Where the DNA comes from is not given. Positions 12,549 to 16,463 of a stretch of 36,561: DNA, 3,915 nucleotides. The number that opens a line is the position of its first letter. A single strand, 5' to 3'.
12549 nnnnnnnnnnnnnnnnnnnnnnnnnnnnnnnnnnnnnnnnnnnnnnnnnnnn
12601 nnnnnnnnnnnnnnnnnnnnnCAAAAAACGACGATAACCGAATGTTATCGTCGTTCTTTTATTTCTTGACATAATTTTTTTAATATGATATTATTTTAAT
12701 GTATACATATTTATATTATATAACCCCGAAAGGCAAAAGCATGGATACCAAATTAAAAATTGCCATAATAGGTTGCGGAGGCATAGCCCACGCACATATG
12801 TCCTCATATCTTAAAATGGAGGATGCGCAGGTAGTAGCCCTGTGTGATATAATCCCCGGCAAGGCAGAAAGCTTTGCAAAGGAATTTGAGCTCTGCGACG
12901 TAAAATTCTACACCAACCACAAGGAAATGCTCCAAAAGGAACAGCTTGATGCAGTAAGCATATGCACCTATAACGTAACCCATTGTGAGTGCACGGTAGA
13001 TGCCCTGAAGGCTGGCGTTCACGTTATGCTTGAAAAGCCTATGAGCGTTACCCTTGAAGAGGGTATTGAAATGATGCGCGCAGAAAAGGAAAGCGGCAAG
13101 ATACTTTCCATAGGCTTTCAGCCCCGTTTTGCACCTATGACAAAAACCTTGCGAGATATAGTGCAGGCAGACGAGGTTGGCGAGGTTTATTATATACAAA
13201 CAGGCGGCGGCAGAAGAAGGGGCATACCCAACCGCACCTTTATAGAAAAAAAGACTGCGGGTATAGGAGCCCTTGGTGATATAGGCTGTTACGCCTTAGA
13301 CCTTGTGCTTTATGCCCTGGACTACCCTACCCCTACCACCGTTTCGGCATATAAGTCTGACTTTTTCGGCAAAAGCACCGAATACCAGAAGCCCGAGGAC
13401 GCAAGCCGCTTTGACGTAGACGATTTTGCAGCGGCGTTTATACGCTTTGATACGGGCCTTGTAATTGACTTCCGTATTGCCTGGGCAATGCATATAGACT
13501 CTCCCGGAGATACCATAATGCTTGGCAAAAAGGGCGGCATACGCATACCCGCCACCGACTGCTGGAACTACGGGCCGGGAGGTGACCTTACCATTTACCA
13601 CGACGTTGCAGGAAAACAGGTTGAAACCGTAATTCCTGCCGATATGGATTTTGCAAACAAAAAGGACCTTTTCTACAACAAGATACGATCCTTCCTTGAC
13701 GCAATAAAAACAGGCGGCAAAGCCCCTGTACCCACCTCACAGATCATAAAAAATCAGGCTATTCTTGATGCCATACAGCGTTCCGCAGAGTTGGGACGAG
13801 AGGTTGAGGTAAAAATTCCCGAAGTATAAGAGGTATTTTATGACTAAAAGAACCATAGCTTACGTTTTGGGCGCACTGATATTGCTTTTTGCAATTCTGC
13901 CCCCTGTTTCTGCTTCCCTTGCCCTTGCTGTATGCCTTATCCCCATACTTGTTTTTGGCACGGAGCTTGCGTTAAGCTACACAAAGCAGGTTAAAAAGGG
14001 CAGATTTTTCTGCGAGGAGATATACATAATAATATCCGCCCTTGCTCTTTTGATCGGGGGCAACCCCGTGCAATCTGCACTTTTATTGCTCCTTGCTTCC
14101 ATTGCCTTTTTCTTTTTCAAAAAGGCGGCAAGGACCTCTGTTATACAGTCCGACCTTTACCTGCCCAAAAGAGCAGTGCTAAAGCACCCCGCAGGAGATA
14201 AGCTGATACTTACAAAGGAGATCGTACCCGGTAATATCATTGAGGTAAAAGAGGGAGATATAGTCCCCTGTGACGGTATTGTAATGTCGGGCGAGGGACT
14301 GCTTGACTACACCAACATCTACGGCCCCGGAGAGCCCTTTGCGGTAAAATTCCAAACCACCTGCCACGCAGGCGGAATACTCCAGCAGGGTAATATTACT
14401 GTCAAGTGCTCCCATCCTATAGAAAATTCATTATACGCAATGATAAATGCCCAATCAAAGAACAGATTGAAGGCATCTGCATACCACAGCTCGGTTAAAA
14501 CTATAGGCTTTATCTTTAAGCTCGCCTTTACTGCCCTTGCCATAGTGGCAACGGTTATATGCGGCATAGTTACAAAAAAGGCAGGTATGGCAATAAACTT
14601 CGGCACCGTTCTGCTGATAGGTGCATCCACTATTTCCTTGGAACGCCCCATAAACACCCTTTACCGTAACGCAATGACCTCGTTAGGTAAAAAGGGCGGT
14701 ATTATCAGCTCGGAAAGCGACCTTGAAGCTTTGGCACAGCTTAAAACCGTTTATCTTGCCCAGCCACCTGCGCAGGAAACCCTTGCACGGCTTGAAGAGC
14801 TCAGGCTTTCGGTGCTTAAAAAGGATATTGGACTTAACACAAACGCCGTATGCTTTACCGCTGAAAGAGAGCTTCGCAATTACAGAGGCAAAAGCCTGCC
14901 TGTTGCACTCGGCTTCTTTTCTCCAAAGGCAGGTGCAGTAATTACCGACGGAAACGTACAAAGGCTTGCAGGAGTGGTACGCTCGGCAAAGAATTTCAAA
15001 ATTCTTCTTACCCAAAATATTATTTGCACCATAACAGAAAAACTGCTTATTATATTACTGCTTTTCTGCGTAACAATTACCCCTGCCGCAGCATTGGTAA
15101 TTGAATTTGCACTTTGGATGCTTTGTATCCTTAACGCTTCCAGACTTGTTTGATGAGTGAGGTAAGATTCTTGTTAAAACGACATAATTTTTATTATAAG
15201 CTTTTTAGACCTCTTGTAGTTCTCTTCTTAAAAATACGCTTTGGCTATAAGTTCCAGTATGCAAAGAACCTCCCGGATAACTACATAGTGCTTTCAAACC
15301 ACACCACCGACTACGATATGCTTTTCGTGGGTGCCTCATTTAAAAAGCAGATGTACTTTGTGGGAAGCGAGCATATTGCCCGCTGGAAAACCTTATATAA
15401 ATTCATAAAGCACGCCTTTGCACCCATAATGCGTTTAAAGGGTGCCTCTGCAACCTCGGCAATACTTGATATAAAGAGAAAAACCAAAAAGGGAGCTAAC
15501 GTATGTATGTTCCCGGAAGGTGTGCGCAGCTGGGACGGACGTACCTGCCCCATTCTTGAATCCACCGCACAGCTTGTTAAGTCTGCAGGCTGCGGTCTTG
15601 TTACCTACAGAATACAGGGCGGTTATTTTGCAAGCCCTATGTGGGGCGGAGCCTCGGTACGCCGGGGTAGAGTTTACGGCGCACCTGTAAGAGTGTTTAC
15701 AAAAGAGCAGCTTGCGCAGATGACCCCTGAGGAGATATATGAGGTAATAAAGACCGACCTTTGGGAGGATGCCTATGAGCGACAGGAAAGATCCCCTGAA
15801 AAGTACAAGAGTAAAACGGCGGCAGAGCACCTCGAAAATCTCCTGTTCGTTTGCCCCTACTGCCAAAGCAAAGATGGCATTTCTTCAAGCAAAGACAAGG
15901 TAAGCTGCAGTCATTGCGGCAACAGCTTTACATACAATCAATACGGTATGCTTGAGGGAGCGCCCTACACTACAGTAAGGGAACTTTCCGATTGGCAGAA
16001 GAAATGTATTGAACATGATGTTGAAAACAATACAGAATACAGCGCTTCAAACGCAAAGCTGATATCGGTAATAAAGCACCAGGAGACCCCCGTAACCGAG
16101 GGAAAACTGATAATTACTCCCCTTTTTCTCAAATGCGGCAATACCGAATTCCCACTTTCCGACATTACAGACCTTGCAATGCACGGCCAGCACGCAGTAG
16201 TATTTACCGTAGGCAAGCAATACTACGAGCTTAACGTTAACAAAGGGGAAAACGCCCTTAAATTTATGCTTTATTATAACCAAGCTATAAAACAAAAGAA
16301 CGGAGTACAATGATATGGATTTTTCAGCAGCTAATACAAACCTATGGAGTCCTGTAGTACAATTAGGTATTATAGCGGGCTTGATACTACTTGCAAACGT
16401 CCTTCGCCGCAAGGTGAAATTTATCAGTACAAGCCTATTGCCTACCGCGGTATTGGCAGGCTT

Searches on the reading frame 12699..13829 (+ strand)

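Call 5: search_protein_families(library=pfam, proteins=[window:12699-13829:+], max_evalue=0.001)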
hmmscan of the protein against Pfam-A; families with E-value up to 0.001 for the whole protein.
window:12699-13829:+ (376 aa): 3 families
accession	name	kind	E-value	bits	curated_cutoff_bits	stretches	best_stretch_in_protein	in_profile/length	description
PF01408.29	GFO_IDH_MocA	-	4.8e-30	105.1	24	1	19-140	1-120/120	Oxidoreductase family, NAD-binding Rossmann fold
PF22725.1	GFO_IDH_MocA_C3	-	2.7e-16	60.1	27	1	149-282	2-124/124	GFO/IDH/MocA C-terminal domain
PF02894.22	GFO_IDH_MocA_C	-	8.3e-15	55.6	22.9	1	155-371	4-218/218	Oxidoreductase family, C-terminal alpha/beta domain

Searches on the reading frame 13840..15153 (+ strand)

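Call 5: search_protein_families(library=pfam, proteins=[window:13840-15153:+], max_evalue=0.001)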
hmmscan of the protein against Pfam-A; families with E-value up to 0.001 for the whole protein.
window:13840-15153:+ (437 aa): 1 family
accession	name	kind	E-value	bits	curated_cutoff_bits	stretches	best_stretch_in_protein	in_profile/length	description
PF00122.25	E1-E2_ATPase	-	1.8e-15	57.3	28.1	1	120-284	15-180/181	E1-E2 ATPase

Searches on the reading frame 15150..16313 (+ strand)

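Call 6: search_protein_families(library=pfam, proteins=[window:15150-16313:+], max_evalue=0.001)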
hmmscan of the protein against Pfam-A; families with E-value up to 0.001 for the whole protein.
window:15150-16313:+ (387 aa): 1 family
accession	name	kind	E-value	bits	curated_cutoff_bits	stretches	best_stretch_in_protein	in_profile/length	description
PF01553.26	Acyltransferase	-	1.2e-13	51.4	23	1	37-155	6-131/132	Acyltransferase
